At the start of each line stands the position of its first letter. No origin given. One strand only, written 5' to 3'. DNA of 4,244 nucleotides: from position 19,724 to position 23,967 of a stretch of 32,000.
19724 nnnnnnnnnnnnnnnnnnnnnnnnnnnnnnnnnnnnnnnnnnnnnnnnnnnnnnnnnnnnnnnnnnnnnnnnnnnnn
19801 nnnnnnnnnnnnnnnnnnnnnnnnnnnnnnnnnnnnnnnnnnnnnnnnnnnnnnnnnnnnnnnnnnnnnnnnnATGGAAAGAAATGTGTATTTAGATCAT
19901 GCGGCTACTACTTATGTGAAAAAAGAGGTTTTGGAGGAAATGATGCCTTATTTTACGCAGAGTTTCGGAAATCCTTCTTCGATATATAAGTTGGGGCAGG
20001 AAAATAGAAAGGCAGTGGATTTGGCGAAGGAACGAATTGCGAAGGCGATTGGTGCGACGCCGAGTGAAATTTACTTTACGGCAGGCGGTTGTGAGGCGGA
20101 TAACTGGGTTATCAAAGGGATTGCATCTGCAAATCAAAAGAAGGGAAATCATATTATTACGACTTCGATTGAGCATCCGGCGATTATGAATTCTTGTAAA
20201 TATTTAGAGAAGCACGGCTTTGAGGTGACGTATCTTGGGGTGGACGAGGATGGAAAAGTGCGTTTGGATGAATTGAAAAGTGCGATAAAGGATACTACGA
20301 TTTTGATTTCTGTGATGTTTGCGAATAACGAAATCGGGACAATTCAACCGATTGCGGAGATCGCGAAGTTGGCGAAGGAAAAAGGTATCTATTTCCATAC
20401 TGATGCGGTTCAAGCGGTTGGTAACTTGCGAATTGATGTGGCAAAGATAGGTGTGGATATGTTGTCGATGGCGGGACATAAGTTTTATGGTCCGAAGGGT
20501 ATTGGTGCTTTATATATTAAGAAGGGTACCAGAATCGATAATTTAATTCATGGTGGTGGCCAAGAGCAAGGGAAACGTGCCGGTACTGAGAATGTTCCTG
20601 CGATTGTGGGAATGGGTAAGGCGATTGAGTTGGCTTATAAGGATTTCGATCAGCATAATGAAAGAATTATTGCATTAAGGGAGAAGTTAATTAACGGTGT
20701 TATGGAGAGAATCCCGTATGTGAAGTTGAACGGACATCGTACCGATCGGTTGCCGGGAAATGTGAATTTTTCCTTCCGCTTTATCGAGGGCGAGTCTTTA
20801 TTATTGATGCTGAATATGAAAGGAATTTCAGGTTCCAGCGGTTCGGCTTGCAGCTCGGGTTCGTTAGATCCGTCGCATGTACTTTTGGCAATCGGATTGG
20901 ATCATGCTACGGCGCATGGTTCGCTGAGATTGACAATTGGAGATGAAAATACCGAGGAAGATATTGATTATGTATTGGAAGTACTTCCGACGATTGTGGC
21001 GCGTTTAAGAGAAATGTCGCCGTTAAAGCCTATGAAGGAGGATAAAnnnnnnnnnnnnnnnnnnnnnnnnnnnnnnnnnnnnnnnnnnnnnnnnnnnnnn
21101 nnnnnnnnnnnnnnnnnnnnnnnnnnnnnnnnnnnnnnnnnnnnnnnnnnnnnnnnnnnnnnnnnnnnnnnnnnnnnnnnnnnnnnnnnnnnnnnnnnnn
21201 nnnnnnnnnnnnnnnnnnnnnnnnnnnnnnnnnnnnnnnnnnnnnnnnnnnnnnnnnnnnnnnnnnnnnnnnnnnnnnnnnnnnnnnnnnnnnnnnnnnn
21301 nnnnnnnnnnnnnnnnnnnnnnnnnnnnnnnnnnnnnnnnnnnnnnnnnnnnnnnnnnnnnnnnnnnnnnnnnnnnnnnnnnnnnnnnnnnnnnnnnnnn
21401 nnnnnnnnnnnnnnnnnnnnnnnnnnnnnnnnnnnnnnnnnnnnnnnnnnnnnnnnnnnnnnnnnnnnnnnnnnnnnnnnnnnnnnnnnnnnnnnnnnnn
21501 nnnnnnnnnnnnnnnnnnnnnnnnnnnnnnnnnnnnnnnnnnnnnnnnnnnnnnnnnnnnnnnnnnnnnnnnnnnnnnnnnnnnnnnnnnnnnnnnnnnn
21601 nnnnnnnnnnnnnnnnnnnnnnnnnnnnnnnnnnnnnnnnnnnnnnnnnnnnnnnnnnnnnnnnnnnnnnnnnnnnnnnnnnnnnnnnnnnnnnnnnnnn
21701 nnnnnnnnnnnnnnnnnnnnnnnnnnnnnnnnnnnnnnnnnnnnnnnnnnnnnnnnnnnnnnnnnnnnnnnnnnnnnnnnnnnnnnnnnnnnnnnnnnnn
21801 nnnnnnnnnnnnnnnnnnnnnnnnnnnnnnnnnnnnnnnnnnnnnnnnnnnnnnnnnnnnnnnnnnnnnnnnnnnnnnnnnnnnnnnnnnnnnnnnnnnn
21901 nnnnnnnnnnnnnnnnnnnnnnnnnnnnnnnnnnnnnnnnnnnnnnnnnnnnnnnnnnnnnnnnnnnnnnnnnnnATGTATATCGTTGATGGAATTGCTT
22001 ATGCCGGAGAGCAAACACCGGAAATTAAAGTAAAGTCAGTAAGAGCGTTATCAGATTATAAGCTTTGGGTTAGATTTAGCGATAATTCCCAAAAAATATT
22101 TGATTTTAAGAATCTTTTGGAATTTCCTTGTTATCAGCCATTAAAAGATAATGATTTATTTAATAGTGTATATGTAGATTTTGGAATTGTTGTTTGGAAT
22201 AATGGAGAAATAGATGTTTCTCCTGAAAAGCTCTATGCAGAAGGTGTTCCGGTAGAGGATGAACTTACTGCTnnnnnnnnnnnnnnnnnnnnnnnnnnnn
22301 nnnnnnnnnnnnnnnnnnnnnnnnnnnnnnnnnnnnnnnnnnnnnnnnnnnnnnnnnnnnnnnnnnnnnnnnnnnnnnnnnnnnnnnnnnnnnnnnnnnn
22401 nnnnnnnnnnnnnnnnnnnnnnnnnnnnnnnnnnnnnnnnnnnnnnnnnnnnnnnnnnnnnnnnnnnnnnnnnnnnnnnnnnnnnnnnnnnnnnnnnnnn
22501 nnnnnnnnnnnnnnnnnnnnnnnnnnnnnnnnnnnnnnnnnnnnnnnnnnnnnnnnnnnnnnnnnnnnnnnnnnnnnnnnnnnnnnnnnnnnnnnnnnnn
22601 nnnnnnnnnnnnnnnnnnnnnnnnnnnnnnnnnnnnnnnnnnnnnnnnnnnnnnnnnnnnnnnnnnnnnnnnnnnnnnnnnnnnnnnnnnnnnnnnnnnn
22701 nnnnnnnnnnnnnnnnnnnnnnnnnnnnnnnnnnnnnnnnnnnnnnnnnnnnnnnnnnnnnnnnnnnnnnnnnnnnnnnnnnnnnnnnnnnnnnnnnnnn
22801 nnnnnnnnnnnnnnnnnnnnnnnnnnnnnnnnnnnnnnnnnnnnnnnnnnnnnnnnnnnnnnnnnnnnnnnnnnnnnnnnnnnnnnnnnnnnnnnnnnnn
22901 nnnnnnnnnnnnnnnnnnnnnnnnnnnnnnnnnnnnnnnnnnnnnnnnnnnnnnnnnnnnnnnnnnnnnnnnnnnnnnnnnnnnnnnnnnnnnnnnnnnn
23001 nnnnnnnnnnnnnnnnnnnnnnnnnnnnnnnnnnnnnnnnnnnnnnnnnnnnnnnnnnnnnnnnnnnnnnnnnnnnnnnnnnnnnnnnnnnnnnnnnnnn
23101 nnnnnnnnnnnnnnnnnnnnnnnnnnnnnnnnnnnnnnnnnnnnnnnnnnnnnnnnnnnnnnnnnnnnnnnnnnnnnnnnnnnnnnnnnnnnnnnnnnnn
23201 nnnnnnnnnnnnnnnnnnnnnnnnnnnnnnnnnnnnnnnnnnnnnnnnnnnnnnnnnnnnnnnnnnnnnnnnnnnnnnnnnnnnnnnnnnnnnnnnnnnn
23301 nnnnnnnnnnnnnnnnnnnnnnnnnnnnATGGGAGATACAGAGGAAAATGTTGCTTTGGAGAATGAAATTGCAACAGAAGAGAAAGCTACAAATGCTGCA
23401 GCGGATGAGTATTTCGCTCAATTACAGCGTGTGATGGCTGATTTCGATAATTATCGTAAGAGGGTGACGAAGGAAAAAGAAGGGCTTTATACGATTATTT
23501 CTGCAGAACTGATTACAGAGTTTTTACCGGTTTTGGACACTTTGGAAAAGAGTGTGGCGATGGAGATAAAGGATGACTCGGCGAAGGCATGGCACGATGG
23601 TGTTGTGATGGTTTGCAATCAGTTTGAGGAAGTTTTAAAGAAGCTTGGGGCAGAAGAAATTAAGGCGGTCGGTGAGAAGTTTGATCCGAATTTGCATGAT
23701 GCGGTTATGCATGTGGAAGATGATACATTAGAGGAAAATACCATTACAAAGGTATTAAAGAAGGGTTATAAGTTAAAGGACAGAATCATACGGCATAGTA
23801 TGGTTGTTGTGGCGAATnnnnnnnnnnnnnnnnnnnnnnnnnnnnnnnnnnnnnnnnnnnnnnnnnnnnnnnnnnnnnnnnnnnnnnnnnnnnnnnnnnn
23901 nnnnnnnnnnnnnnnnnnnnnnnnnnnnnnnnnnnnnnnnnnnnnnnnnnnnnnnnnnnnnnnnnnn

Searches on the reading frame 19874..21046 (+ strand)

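Call 17: search_protein_families(library=pfam, proteins=[window:19874-21046:+], max_evalue=0.001)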
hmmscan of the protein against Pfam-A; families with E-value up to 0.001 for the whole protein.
window:19874-21046:+ (391 aa): 4 families
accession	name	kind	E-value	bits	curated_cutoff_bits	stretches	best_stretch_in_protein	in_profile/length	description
PF00266.25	Aminotran_5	-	5.8e-86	289.2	21.5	1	5-367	1-371/371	Aminotransferase class-V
PF01041.23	DegT_DnrJ_EryC1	-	4.6e-07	29.8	19.8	1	86-184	59-152/360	DegT/DnrJ/EryC1/StrS aminotransferase family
PF01212.27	Beta_elim_lyase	-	5.8e-07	29.6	27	1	53-246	39-240/288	Beta-eliminating lyase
PF01053.26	Cys_Met_Meta_PP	-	0.00064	18.8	27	1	38-204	44-199/381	Cys/Met metabolism PLP-dependent enzyme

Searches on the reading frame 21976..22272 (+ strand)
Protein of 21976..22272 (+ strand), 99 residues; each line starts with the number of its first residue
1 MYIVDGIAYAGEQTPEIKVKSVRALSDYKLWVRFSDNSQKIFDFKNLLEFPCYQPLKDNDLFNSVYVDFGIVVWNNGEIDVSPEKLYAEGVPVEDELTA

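Call 16: search_protein_families(library=pfam, proteins=[window:21976-22272:+], max_evalue=0.001)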
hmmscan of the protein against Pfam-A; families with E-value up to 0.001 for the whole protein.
window:21976-22272:+ (99 aa): 1 family
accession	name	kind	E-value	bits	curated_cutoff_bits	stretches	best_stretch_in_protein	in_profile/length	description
PF10387.14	DUF2442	-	1.4e-12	48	23.9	1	19-90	1-70/72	Protein of unknown function (DUF2442)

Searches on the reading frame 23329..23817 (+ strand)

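Call 16: search_protein_families(library=pfam, proteins=[window:23329-23817:+], max_evalue=0.001)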
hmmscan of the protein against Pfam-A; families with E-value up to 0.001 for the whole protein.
window:23329-23817:+ (163 aa): 1 family
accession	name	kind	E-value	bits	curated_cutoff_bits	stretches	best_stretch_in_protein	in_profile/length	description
PF01025.24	GrpE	-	2.8e-45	154.4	25.8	1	5-162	11-164/165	GrpE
